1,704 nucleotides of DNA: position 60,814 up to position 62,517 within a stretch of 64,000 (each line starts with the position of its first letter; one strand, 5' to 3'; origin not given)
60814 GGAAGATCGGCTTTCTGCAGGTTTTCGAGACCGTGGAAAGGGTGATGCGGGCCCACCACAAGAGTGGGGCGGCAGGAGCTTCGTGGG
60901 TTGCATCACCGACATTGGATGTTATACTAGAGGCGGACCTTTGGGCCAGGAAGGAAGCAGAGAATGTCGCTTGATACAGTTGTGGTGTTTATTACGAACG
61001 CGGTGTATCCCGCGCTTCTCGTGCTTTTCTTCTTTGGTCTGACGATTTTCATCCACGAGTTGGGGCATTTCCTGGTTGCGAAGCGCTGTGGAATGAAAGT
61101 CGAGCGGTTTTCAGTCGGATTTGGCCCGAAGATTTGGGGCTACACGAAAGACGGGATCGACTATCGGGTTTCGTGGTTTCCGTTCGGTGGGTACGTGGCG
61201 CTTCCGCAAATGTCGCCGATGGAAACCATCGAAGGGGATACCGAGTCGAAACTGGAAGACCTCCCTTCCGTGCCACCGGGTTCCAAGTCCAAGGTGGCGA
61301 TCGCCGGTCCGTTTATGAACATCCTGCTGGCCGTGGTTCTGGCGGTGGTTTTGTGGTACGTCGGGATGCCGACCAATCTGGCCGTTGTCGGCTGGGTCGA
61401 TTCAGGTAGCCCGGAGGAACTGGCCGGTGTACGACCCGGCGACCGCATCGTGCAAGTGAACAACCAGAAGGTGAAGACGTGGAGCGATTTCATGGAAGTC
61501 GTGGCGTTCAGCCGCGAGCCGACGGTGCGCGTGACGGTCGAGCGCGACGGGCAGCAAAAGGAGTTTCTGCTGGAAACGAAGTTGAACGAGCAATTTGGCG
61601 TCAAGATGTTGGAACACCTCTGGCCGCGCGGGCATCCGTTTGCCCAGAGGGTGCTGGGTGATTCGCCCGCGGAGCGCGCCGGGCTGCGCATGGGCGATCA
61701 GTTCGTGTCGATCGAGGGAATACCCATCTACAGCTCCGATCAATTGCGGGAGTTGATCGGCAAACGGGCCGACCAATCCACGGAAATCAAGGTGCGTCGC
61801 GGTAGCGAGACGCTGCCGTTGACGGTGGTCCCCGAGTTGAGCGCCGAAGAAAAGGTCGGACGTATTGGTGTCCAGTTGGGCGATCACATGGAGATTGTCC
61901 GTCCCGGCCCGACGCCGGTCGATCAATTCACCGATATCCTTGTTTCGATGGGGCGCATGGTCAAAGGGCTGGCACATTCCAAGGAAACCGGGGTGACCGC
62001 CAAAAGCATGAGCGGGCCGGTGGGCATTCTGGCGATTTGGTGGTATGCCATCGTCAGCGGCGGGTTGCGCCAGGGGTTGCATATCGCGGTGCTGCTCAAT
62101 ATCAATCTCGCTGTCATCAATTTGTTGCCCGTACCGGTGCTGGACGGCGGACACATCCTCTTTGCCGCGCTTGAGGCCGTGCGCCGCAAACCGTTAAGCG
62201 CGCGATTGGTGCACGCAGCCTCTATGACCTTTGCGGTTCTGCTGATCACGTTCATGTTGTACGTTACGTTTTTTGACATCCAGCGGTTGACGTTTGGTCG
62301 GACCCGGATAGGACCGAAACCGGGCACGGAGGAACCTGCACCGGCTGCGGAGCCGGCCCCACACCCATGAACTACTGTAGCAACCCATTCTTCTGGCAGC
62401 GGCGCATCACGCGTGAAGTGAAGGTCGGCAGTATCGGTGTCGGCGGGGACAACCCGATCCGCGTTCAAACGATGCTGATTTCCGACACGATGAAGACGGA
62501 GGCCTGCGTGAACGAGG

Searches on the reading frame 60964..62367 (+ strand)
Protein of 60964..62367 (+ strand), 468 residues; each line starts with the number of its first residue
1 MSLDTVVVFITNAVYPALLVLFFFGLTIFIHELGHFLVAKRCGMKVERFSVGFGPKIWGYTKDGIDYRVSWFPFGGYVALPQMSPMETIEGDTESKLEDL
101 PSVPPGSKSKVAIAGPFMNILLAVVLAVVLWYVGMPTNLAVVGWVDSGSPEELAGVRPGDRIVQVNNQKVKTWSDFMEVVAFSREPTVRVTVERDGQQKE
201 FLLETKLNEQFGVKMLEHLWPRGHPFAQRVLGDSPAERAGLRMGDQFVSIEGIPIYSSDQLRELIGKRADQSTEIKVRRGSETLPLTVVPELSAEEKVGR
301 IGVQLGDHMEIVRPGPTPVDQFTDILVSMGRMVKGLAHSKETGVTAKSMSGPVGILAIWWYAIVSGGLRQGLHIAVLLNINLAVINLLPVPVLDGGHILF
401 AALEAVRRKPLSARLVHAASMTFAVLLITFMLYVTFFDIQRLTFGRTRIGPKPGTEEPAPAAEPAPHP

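Call 64: search_protein_families(library=pfam, proteins=[window:60964-62367:+], max_evalue=0.00001)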
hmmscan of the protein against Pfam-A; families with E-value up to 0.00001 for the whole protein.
window:60964-62367:+ (468 aa): 5 families
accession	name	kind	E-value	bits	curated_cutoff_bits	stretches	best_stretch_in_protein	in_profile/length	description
PF02163.28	Peptidase_M50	-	8.1e-55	186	27.2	1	21-428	3-219/221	Peptidase family M50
PF17820.7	PDZ_6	-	2e-22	79.1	27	2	233-279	8-54/54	PDZ domain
PF13180.12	PDZ_2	-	1.1e-19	70.9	27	2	140-202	14-77/80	PDZ domain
PF00595.29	PDZ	-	7.6e-11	42.7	23.2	1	141-192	28-80/81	PDZ domain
PF14685.13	PDZ_Tricorn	-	1.1e-07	32.2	25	0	154-199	36-84/88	Tricorn protease PDZ domain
